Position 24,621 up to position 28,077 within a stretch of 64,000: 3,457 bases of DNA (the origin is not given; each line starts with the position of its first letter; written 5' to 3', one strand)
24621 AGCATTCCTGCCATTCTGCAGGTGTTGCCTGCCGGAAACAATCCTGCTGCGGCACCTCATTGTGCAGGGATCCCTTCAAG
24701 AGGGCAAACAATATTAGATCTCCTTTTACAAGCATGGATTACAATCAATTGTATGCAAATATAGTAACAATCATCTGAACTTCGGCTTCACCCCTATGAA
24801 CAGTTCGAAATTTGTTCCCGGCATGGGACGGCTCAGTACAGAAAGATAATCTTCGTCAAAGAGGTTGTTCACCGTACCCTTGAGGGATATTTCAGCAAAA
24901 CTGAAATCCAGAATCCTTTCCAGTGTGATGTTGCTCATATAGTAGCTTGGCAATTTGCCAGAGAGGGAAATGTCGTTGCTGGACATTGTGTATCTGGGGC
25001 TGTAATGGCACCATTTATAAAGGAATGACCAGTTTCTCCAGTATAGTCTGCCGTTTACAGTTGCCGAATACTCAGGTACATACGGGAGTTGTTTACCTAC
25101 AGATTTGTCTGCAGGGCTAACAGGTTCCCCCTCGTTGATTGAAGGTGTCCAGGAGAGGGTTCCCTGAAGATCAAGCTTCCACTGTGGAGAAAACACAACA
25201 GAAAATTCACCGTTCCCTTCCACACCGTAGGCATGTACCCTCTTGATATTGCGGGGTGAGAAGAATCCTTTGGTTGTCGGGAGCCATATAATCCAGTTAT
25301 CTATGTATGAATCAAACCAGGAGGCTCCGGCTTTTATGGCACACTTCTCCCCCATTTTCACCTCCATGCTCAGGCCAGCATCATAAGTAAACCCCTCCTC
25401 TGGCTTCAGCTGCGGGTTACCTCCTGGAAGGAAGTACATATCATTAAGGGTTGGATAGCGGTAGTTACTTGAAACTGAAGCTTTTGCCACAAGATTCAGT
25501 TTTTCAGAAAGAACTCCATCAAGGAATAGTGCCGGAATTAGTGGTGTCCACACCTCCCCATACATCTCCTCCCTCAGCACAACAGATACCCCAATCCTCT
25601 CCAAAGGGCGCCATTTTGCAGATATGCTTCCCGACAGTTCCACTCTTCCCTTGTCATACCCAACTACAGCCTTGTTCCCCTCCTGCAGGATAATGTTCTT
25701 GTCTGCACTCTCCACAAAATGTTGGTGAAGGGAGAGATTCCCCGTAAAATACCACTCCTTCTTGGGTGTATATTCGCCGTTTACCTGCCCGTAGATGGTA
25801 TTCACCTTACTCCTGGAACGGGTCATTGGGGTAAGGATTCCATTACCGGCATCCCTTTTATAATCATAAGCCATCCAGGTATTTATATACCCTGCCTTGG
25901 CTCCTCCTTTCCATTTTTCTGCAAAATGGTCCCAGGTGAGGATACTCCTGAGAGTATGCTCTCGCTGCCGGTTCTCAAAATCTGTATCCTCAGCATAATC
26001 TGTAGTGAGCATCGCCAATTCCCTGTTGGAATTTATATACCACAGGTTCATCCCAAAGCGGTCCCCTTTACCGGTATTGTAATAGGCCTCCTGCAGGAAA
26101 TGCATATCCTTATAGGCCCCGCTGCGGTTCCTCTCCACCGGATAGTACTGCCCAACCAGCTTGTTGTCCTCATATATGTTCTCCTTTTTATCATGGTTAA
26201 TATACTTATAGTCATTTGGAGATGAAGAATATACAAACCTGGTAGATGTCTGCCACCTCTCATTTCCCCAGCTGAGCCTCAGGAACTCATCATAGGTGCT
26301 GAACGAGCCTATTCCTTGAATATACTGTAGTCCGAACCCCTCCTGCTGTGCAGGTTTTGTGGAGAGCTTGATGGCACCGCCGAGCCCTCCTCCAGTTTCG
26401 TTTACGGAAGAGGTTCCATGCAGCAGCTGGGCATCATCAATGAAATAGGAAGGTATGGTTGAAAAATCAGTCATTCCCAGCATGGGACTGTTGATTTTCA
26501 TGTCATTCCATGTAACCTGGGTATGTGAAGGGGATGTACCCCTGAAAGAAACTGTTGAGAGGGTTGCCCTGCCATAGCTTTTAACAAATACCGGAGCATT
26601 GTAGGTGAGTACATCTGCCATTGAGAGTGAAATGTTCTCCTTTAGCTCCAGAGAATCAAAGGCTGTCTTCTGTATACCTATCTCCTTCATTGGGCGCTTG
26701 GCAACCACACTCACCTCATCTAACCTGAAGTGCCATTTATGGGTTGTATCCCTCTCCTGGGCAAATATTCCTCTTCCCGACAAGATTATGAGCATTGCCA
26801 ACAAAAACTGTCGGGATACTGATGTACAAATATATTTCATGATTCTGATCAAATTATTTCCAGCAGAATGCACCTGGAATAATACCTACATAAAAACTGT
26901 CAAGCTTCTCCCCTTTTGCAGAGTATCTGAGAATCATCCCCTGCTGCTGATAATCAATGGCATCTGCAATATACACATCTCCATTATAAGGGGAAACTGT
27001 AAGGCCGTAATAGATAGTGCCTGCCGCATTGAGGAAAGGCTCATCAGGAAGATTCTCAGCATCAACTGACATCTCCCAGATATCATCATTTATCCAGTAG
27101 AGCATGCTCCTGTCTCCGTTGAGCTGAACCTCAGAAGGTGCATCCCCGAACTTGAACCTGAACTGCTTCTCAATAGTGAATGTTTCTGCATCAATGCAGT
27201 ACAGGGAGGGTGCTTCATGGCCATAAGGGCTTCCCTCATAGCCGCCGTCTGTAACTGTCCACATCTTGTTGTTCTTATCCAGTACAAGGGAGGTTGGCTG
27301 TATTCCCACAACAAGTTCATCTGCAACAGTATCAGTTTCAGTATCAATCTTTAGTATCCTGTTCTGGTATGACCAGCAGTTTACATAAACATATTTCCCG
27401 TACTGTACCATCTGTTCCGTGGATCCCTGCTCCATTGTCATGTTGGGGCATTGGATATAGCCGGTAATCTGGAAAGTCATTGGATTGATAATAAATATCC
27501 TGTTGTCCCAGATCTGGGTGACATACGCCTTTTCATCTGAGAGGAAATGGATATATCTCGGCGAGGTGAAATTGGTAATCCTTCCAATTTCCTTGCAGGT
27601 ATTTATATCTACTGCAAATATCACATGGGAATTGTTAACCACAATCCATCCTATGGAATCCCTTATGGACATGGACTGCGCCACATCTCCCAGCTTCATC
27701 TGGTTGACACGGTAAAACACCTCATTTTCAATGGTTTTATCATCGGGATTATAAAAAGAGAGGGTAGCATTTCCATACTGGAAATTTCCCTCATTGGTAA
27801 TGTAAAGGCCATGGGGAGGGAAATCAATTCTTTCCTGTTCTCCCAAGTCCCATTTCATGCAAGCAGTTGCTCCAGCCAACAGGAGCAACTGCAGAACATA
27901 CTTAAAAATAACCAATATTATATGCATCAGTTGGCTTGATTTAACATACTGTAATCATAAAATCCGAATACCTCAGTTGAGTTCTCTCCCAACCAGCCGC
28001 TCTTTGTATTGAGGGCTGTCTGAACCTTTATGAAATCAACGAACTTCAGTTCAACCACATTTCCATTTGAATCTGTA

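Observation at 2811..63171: Strongly over-represented oligomer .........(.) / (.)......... scattered on both strands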

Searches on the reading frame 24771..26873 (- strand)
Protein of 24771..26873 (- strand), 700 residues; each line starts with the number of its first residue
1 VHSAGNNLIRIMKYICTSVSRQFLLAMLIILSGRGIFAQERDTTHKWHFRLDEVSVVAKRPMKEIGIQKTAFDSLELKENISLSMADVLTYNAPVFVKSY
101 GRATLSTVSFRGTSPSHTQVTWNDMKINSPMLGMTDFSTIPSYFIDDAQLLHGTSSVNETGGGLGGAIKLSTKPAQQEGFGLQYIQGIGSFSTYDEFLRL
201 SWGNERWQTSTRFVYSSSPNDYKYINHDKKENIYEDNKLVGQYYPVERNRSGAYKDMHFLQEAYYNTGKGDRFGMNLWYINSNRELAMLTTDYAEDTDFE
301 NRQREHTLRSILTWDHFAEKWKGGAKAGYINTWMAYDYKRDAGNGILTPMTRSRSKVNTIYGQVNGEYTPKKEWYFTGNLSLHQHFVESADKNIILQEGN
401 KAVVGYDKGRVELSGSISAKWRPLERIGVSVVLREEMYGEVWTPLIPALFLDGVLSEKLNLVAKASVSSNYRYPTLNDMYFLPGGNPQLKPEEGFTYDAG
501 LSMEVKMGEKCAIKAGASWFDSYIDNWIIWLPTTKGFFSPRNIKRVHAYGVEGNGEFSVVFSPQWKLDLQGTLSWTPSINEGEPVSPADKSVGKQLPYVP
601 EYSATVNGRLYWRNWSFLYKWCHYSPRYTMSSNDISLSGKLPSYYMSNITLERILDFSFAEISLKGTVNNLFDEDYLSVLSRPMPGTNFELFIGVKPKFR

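Call 8: search_protein_families(library=pfam, proteins=[window:24771-26873:-])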
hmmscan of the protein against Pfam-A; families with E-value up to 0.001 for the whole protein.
window:24771-26873:- (700 aa): 2 families
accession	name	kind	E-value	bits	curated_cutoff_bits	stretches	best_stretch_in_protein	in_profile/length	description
PF00593.30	TonB_dep_Rec_b-barrel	-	7.6e-32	112.1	27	1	191-671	8-436/436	TonB dependent receptor-like, beta-barrel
PF07715.20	Plug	-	6.3e-11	43.2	23.9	1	68-167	8-107/107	TonB-dependent Receptor Plug Domain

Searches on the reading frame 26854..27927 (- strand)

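Call 32: search_protein_families(library=pfam, proteins=[window:26854-27927:-])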
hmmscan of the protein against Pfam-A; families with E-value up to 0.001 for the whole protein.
window:26854-27927:- (357 aa): 1 family
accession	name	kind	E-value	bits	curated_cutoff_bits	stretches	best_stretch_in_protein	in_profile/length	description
PF16819.11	DUF5074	-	1.1e-20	74.5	27.2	1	40-254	2-220/353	Domain of unknown function (DUF5074)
